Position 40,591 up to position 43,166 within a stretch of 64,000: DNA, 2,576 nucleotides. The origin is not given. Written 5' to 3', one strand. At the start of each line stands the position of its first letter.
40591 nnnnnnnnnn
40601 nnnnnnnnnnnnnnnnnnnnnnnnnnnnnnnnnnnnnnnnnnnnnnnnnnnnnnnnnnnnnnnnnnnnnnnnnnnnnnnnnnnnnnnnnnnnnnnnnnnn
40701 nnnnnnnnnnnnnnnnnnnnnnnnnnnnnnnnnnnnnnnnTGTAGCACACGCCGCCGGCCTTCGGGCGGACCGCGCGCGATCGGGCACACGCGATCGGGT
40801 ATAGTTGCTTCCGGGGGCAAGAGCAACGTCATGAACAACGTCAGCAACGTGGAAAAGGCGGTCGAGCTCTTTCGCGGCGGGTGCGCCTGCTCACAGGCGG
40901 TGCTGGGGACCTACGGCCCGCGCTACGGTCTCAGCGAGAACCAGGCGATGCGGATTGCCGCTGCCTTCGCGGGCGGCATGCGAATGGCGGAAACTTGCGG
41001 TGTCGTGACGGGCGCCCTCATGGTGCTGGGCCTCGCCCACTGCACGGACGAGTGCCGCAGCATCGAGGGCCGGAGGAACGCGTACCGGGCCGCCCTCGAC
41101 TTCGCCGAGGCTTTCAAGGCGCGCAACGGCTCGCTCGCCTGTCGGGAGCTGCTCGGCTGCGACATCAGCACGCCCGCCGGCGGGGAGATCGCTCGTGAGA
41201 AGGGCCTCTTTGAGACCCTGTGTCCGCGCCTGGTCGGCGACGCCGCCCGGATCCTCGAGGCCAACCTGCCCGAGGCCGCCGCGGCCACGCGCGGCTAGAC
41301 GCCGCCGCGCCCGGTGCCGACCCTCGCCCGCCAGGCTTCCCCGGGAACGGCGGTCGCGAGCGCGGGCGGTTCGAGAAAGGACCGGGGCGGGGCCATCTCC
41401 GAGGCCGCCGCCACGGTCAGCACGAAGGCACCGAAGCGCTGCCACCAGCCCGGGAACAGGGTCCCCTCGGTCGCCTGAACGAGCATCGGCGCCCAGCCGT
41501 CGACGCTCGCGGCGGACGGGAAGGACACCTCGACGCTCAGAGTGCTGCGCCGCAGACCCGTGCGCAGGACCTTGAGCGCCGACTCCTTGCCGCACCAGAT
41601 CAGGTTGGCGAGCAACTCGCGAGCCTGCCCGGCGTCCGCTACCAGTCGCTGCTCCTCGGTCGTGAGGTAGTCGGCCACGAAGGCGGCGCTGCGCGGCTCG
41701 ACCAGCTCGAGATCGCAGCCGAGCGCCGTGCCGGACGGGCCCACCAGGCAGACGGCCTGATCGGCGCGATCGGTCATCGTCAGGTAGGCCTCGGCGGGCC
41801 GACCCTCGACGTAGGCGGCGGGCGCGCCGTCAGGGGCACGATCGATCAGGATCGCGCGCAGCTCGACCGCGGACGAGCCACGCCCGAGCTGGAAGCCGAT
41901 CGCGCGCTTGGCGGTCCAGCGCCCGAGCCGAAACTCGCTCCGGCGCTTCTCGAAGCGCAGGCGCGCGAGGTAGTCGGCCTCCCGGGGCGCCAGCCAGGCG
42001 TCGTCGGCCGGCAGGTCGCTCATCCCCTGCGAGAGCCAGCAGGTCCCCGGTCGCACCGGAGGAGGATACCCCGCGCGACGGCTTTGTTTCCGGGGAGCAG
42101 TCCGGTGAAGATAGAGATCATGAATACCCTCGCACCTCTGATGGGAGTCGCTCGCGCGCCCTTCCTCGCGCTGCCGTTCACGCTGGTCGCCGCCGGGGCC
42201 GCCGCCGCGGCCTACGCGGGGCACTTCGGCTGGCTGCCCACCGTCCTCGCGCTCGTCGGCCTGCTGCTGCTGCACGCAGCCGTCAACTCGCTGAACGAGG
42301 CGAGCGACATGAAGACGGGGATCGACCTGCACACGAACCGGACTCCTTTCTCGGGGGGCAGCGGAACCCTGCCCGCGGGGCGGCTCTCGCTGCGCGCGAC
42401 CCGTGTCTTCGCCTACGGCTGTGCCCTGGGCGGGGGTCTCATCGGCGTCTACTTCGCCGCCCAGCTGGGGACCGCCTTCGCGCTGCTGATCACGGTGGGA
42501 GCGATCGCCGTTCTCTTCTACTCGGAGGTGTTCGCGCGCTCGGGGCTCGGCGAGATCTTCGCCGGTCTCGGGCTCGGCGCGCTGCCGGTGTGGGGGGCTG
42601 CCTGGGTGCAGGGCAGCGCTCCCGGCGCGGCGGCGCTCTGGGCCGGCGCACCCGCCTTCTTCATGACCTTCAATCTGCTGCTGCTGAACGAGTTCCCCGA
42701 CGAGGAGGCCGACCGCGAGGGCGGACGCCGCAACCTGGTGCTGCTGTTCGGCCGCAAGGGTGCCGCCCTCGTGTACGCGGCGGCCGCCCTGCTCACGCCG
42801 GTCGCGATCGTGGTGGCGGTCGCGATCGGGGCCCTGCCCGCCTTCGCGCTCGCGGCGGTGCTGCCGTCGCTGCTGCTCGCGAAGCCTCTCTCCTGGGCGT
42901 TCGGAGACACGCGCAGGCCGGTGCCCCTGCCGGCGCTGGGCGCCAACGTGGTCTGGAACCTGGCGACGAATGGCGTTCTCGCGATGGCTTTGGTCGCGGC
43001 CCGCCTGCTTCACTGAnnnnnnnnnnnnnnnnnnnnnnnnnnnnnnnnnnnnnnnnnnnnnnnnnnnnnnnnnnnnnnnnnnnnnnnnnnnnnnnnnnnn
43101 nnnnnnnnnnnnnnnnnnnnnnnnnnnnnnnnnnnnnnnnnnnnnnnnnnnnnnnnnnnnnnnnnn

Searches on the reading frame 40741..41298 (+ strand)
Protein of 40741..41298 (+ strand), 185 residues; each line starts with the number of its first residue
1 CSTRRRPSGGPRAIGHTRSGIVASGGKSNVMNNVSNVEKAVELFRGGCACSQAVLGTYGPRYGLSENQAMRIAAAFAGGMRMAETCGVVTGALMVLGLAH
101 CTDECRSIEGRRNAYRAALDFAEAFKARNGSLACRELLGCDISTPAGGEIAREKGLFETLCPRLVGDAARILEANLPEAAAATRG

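Call 11: search_protein_families(library=pfam, proteins=[window:40741-41298:+], max_evalue=0.001)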
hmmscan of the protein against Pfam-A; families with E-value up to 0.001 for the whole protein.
window:40741-41298:+ (185 aa): 1 family
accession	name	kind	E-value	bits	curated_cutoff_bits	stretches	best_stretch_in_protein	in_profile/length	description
PF09719.15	C_GCAxxG_C_C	-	8.1e-28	97.3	27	1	49-173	2-116/118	Putative redox-active protein (C_GCAxxG_C_C)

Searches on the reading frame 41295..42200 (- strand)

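Call 26: search_protein_families(library=pfam, proteins=[window:41295-42200:-], max_evalue=0.001)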
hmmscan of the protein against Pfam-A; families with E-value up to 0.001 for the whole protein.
window:41295-42200:- (301 aa): 1 family
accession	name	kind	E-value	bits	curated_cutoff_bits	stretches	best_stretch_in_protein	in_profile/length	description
PF01648.25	ACPS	-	2.1e-14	53.9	25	1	160-229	2-80/111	4'-phosphopantetheinyl transferase superfamily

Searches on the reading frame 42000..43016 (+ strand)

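Call 26: search_protein_families(library=pfam, proteins=[window:42000-43016:+], max_evalue=0.001)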
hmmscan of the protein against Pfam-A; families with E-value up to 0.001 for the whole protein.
window:42000-43016:+ (338 aa): 1 family
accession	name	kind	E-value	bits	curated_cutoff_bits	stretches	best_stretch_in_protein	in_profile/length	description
PF01040.23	UbiA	-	3.5e-27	95.7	34.2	1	59-295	3-227/250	UbiA prenyltransferase family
